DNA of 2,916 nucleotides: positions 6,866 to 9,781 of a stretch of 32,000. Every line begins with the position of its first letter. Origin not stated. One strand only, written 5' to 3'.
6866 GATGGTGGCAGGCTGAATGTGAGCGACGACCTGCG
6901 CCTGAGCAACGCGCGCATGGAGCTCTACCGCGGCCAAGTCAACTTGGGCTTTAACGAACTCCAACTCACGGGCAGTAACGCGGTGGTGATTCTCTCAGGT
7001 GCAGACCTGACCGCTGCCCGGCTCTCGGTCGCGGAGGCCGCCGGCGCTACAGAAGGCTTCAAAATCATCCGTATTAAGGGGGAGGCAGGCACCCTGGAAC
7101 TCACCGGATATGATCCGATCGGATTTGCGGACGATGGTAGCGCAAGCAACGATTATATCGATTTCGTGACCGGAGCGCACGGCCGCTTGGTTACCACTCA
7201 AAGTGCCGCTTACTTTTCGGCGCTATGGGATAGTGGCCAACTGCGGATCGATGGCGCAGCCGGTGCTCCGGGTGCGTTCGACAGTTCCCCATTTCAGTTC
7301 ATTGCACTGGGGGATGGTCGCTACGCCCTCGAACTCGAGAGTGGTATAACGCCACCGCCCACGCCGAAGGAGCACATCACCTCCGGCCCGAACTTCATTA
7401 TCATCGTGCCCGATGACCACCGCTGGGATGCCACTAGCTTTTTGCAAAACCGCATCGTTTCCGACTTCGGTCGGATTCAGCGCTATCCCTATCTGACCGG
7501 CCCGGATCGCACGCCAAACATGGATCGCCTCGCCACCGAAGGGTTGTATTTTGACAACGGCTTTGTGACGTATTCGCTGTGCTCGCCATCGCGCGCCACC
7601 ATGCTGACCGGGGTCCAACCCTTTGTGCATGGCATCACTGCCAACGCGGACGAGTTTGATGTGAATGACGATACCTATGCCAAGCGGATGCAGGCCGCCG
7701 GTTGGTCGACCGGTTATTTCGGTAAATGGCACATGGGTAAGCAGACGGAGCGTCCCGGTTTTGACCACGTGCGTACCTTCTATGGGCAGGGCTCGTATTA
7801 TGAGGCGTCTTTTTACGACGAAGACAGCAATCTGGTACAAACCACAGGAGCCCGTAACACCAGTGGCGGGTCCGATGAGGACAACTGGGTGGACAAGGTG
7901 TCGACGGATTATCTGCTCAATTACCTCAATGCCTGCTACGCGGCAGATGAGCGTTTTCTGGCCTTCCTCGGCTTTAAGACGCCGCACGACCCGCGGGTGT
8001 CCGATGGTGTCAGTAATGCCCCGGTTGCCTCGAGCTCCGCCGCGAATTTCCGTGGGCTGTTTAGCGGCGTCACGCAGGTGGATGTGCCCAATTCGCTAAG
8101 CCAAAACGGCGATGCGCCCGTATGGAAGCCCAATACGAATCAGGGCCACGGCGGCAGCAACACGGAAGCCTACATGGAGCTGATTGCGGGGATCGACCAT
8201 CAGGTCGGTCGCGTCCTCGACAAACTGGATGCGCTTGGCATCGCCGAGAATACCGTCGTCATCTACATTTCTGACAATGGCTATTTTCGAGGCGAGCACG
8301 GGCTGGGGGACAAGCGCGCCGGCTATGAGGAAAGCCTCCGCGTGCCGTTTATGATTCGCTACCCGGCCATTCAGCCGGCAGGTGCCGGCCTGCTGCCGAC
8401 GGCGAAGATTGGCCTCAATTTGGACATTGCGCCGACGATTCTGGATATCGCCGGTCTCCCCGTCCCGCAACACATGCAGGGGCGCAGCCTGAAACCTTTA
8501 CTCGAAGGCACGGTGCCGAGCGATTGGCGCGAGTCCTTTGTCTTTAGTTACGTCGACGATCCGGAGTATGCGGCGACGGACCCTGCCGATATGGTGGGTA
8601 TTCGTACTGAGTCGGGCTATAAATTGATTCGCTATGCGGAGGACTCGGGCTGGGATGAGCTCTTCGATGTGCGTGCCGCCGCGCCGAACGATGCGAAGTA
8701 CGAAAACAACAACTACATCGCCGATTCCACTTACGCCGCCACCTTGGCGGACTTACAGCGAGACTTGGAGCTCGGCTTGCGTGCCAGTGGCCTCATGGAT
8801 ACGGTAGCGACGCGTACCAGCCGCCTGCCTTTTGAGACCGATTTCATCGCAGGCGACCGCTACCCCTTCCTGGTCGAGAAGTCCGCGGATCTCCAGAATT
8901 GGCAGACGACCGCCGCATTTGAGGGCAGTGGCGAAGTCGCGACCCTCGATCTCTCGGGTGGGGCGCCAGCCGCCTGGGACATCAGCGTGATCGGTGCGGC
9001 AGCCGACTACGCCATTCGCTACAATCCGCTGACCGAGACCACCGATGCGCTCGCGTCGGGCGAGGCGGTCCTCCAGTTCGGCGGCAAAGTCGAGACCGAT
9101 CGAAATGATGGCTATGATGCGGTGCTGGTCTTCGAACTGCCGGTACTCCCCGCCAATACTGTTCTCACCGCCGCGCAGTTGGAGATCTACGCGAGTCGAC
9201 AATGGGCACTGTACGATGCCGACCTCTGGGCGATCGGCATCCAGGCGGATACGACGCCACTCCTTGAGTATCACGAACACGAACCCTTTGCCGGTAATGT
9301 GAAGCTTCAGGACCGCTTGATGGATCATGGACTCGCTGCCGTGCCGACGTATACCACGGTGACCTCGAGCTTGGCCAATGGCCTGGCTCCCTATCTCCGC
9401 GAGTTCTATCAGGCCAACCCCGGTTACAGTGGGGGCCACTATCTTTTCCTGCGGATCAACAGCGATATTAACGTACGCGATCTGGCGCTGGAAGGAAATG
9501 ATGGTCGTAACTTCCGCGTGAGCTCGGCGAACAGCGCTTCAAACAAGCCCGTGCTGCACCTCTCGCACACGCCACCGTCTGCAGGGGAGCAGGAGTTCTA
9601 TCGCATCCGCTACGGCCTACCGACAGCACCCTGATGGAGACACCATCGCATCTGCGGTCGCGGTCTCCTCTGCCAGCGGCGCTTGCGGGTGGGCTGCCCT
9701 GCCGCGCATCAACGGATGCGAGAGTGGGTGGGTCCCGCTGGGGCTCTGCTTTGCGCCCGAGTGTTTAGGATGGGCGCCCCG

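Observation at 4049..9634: A 1861-aa secreted protein carries two complete and different Cys-type sulfatase catalytic domains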

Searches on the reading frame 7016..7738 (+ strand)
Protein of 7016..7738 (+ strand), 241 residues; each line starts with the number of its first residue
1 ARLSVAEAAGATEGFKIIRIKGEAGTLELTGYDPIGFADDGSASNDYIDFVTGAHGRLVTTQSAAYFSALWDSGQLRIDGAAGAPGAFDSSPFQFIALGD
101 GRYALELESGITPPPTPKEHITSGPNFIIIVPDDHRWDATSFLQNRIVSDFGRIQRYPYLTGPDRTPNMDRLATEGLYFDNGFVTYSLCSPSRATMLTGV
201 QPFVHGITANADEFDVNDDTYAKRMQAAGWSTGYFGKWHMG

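Call 39: find_related_loci(query=window:7016-7738:+, collection=metagenome_contigs, flank=8000)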
Query window:7016-7738:+ (241 aa) in metagenome_contigs; peptide patterns used: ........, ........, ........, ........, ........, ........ (x = any residue, [..] = any of these).
229 stretches matched a pattern; 116 encode a relative of the query (tblastn E <= 1e-3); the best 80 are kept; 80 distinct loci.
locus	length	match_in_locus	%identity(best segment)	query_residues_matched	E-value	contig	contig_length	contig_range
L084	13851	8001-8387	83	117-241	2e-71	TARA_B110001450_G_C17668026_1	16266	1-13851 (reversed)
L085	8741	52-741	54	29-241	2e-66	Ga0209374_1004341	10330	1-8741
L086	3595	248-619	76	118-241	2e-64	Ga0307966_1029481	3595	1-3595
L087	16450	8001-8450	65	92-241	5e-62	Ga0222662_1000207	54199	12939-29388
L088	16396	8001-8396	73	117-241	2e-61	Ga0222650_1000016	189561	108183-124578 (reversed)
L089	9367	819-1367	43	47-241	2e-45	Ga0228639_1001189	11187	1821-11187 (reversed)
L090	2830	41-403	58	121-241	2e-45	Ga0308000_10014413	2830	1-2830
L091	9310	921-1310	56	111-241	2e-45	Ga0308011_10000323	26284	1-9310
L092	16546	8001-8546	43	48-241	4e-45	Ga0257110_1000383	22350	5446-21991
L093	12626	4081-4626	43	48-241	4e-45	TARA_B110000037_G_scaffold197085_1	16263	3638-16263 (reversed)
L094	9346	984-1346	58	121-241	4e-45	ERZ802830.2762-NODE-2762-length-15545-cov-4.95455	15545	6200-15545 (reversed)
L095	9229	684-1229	43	48-241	4e-45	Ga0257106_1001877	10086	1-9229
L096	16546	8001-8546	43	48-241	5e-45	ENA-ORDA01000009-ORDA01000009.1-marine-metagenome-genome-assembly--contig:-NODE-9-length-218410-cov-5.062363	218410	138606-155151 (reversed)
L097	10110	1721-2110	55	111-241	2e-44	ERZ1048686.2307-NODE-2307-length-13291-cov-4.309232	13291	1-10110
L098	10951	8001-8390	55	111-241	9e-44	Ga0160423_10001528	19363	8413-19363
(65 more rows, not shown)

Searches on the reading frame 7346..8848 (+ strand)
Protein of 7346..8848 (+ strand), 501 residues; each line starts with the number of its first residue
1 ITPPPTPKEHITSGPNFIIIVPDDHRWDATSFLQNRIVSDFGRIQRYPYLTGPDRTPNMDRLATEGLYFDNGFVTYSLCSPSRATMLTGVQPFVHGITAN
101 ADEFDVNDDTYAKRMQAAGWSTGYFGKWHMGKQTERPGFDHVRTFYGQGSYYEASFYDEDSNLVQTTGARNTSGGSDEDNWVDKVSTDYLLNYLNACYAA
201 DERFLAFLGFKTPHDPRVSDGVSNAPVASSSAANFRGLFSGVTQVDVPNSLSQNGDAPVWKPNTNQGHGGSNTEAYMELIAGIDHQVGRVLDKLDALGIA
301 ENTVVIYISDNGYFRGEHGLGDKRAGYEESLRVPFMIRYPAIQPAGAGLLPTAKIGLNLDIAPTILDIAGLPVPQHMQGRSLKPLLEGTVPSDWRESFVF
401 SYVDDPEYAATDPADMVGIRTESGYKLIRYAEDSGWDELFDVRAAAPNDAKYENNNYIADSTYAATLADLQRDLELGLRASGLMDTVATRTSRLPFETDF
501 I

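Call 8: search_protein_families(library=pfam, proteins=[window:7346-8848:+], max_evalue=1)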
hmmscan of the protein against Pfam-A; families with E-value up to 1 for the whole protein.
window:7346-8848:+ (501 aa): 4 families
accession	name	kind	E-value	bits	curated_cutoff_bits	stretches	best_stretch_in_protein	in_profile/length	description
PF00884.28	Sulfatase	-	6.1e-43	147.7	25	1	15-370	1-300/301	Sulfatase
PF16347.10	SGSH_C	-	8.5e-31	107.6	29.3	1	316-475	1-149/154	N-sulphoglucosamine sulphohydrolase, C-terminal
PF01663.27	Phosphodiest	-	2.8e-09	37.5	23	1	54-313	18-221/342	Type I phosphodiesterase / nucleotide pyrophosphatase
PF02995.22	DUF229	-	0.064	12.4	25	1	273-339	303-367/496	Protein of unknown function (DUF229)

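Call 10: search_solved_structures(query=window:7346-8848:+, max_evalue=0.001, show_alignments=2)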
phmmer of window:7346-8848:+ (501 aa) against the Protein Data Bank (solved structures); distinct sequences matched with E-value up to 0.001: 84 (the best 60 are shown).
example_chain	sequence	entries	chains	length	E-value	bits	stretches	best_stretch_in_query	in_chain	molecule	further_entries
5g2v_A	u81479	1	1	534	7.7e-61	209.6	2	276-474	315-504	N-ACETYLGLUCOSAMINE-6-SULFATASE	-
9s03_A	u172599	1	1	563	3.3e-58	200.9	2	273-462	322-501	Putative sulfatase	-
7p24_AAA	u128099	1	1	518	4.5e-55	190.5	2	275-447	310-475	Mucin-desulfating sulfatase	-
9s8y_A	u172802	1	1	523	2.4e-51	178.3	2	274-472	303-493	Sulfatase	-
7ebp_A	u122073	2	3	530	7.6e-51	176.6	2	274-472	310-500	Sulfatase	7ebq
7lha_A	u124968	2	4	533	1e-43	153.1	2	274-430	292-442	Exo-L-galactose-6-sulfatase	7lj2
7snj_A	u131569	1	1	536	1.2e-39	139.7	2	274-431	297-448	Arylsulfatase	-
7sno_A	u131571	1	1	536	2.9e-39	138.4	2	274-431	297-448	Arylsulfatase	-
6hr5_A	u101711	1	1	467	8.8e-39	136.8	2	273-464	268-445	Alpha-L-rhamnosidase/sulfatase (GH78)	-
9ihk_D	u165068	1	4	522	2.8e-31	112.1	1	12-452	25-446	Sulfatase_S1_30A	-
6pt4_B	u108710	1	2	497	1.5e-28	103.1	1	40-472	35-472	exo-2S-iota carrageenan S1 sulfatase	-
4upi_A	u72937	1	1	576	3.4e-28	101.9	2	274-405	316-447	SULFATASE FAMILY PROTEIN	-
7oz8_AAA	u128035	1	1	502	3.3e-27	98.6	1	56-468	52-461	Choline-sulfatase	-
6ptk_A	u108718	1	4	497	3.6e-27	98.5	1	40-472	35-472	exo-2S-iota carrageenan S1 sulfatase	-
6pt6_B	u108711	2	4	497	5.2e-27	98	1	40-472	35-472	exo-2S-iota carrageenan S1 sulfatase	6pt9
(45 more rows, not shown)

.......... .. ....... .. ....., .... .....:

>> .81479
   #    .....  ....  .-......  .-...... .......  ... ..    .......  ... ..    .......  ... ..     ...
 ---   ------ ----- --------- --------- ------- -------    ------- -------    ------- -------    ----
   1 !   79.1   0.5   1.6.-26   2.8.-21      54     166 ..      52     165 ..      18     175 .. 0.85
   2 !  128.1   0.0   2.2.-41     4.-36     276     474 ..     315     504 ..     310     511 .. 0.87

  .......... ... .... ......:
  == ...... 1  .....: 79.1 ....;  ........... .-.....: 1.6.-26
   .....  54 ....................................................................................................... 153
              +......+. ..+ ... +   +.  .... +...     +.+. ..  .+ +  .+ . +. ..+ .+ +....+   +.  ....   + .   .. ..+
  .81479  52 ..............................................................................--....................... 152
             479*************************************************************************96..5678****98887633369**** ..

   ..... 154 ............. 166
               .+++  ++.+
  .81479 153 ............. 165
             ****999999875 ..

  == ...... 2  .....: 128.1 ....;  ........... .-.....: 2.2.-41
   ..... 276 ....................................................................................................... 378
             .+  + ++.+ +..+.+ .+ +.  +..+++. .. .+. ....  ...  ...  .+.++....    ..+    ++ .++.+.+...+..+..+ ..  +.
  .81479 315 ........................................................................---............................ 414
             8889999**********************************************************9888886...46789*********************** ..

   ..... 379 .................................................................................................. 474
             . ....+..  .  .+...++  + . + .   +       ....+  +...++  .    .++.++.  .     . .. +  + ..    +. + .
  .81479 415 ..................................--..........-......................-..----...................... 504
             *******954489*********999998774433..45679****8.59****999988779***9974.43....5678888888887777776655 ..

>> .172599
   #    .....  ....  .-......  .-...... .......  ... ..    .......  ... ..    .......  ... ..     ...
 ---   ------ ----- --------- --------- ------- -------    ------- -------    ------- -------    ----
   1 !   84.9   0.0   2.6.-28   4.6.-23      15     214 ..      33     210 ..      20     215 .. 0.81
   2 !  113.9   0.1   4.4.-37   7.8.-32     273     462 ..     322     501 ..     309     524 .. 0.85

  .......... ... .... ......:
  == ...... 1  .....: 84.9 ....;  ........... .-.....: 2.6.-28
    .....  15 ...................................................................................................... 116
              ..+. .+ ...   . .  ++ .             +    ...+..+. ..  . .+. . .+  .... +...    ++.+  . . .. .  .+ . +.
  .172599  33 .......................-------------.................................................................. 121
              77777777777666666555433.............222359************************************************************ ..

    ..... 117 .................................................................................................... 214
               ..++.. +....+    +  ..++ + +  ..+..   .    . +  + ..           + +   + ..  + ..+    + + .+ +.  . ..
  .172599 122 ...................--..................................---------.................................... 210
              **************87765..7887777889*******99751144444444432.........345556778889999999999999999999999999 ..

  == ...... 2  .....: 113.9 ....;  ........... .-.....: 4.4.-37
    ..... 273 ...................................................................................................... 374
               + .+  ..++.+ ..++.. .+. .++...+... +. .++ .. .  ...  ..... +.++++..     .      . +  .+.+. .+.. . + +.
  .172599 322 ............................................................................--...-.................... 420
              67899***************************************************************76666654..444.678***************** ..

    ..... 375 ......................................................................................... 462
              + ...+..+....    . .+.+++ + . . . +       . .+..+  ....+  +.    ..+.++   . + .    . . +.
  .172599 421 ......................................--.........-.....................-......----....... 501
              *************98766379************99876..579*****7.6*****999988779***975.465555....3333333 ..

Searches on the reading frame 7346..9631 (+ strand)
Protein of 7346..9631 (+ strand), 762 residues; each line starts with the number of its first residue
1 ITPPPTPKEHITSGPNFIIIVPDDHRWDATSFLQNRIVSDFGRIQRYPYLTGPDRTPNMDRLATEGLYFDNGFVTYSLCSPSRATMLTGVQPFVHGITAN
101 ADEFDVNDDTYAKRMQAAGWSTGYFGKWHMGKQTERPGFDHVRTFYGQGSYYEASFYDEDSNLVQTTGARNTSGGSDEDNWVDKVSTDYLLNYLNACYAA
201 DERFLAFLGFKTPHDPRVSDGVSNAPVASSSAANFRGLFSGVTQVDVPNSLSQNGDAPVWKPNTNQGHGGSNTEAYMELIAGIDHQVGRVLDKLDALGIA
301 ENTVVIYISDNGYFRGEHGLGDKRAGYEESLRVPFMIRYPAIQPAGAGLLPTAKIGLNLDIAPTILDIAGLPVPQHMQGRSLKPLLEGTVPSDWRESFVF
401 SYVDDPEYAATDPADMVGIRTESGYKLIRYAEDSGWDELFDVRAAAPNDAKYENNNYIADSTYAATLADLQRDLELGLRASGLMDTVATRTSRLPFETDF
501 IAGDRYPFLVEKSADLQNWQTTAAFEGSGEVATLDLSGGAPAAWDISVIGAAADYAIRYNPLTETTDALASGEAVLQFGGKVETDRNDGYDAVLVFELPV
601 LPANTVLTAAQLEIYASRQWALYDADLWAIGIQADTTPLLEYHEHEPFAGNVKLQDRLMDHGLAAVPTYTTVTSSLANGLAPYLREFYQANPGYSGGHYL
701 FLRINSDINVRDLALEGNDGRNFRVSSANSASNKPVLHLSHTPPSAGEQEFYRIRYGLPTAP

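Call 21: find_homologous_proteins(query=window:7346-9631:+, max_evalue=1e-10)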
Query window:7346-9631:+ (762 aa): 5614 proteins with E <= 1e-10 among 8000 candidates; the best 120 are listed.
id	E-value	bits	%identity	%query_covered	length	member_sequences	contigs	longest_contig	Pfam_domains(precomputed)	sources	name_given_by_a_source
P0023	0.0e+0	1280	74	99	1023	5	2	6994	PF01663.28,PF16347.11,PF00884.29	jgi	jgi:N-acetylglucosamine-6-sulfatase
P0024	0.0e+0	1229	72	99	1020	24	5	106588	PF01663.28,PF16347.11,PF00884.29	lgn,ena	-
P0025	0.0e+0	1143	66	99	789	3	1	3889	PF01663.28,PF16347.11,PF00884.29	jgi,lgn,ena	-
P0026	0.0e+0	1142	66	100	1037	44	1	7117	PF01663.28,PF16347.11,PF00884.29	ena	-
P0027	0.0e+0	1137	66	99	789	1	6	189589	PF01663.28,PF16347.11,PF00884.29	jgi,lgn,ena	-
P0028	0.0e+0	1130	66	99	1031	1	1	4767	PF01663.28,PF16347.11,PF00884.29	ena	-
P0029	0.0e+0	1110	64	98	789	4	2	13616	PF01663.28,PF16347.11,PF00884.29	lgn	-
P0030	0.0e+0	1071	62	98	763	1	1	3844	PF01663.28,PF16347.11,PF00884.29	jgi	jgi:arylsulfatase A-like enzyme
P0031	2.7e-258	877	62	82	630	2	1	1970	PF16347.11,PF00884.29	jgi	jgi:hypothetical protein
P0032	2.7e-221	755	51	98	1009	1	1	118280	PF01663.28,PF16347.11,PF00884.29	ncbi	-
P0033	2.8e-221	755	50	98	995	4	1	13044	PF01663.28,PF16347.11,PF00884.29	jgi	jgi:N-acetylglucosamine-6-sulfatase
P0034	2.6e-218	745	50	98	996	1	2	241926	PF01663.28,PF16347.11,PF00884.29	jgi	jgi:arylsulfatase A-like enzyme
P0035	4.4e-218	745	50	98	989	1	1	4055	PF01663.28,PF16347.11,PF00884.29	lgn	-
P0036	5.1e-218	744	51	98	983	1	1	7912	PF01663.28,PF16347.11,PF00884.29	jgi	jgi:arylsulfatase A-like enzyme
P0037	1.1e-217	743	49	98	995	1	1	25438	PF01663.28,PF16347.11,PF00884.29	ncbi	-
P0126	6.4e-149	516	38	47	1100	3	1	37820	PF01663.28,PF16347.11,PF00884.29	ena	-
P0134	1.4e-147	511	36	61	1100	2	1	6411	PF01663.28,PF16347.11,PF00884.29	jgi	jgi:arylsulfatase A-like enzyme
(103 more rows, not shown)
